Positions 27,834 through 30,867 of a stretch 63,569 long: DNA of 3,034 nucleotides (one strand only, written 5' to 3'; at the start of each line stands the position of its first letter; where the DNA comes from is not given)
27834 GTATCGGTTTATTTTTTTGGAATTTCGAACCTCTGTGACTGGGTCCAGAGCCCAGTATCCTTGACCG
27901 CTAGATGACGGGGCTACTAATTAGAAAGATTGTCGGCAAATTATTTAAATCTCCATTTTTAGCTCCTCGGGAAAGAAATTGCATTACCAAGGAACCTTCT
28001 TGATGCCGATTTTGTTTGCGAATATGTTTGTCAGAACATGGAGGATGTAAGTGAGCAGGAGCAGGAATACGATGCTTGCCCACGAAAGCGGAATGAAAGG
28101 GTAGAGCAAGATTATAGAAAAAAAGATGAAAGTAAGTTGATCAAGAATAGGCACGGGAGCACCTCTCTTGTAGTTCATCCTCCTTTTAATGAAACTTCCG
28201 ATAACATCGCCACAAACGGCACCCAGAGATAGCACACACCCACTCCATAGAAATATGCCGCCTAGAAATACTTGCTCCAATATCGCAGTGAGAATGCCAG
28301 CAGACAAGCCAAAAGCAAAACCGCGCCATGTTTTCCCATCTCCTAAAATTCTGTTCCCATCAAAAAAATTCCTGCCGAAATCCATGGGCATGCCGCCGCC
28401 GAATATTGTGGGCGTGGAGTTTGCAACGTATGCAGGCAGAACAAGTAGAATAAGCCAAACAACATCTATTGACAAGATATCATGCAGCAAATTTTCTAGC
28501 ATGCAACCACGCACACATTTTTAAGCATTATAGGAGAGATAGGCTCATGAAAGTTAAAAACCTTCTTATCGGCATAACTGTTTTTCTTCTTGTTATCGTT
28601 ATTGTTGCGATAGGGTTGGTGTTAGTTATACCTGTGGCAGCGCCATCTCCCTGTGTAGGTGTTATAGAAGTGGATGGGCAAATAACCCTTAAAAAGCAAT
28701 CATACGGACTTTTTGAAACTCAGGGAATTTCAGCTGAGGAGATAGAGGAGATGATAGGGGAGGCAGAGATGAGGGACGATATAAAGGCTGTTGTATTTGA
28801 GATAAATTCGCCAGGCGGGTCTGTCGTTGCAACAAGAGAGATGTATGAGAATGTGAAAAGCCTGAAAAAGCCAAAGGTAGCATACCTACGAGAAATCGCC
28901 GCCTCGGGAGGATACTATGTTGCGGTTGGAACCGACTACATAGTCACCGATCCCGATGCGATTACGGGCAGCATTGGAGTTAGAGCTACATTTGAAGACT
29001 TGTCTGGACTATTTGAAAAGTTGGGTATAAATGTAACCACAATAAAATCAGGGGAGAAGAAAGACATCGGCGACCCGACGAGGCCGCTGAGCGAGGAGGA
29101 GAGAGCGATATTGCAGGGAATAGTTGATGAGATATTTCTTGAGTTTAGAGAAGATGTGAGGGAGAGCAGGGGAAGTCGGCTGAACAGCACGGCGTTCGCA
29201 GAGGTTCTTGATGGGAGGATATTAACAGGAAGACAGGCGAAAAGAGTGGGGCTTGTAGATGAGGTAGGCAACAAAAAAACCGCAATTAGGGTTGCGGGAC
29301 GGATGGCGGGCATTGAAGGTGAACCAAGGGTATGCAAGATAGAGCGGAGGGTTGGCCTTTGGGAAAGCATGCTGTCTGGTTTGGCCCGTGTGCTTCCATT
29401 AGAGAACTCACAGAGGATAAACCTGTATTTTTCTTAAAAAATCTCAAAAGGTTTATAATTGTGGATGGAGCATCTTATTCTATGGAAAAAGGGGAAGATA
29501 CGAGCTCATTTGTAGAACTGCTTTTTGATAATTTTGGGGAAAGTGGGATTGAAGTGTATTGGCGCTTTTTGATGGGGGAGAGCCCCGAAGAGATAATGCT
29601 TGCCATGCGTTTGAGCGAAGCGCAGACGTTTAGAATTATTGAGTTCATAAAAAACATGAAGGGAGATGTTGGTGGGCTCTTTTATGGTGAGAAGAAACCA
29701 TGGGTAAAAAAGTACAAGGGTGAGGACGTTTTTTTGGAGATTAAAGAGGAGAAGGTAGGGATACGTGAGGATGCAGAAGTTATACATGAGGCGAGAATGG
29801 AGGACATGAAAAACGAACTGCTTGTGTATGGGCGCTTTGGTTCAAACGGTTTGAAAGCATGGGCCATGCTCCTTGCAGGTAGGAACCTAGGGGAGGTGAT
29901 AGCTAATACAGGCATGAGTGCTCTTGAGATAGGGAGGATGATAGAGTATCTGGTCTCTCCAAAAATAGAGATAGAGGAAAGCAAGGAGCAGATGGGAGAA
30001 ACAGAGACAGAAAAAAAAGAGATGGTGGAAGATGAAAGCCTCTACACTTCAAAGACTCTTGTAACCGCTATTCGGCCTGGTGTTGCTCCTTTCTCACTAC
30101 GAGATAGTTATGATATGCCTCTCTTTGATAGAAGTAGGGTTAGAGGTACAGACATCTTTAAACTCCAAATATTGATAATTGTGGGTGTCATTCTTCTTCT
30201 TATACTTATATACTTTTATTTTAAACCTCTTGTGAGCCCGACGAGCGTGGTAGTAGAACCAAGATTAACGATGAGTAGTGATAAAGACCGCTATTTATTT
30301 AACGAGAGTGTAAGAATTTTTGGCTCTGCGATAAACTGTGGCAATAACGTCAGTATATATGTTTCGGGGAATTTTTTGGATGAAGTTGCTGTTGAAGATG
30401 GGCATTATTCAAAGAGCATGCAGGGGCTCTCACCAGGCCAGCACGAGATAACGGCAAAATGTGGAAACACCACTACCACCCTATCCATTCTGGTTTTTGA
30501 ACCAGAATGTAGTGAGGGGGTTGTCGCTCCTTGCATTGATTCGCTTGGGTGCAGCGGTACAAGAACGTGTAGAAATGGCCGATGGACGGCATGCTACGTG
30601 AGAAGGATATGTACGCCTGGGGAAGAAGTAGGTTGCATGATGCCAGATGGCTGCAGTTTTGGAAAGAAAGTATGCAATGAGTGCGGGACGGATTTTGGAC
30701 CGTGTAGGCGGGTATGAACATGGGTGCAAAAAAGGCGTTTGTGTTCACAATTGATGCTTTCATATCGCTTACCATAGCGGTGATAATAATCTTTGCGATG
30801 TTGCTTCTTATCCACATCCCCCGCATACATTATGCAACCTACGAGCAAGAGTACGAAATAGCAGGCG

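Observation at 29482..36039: Six-gene, translationally coupled operon of type IV pilin-like proteins with no assembly machinery nearby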

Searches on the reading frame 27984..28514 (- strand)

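Call 8: search_protein_families(library=pfam, proteins=[window:27984-28514:-], max_evalue=0.001)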
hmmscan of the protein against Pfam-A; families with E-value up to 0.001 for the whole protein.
window:27984-28514:- (176 aa): 2 families
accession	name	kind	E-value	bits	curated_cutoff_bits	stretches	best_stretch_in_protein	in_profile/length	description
PF01864.22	CarS-like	-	2.4e-49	168.1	22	1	20-176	7-175/175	CDP-archaeol synthase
PF01148.25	CTP_transf_1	-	0.00013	22.3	24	1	60-116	169-231/264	Cytidylyltransferase family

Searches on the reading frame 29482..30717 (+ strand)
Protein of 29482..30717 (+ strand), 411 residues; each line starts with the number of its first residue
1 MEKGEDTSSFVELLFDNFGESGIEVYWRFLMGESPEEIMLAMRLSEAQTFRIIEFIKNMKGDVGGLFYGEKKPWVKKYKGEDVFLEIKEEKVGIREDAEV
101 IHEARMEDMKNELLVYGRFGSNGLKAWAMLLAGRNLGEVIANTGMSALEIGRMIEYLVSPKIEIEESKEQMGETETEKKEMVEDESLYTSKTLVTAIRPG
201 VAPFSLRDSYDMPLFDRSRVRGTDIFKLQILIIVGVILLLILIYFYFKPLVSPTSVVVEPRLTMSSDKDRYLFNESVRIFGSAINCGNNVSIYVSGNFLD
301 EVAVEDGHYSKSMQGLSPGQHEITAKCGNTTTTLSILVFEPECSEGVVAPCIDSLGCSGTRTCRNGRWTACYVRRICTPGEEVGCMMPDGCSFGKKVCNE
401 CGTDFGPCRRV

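Call 3: search_protein_families(library=pfam, proteins=[window:29482-30717:+], max_evalue=1)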
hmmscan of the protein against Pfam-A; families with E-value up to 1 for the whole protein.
window:29482-30717:+ (411 aa): 1 family
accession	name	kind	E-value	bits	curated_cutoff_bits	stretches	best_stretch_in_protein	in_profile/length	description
PF12575.13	Pox_EPC_I2-L1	-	0.12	13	23.4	1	217-248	39-70/72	Poxvirus entry protein complex L1 and I2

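Call 4: search_protein_families(library=ncbifam, proteins=[window:29482-30717:+], max_evalue=1)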
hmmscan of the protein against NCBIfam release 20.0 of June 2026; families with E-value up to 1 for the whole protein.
window:29482-30717:+ (411 aa): 0 families

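Call 14: find_homologous_proteins(query=window:29482-30717:+, max_evalue=0.01)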
Query window:29482-30717:+ (411 aa): 1 proteins with E <= 0.01 among 2654 candidates.
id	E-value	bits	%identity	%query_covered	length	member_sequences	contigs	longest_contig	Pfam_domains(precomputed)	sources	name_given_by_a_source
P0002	2.1e-277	937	100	100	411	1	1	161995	-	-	-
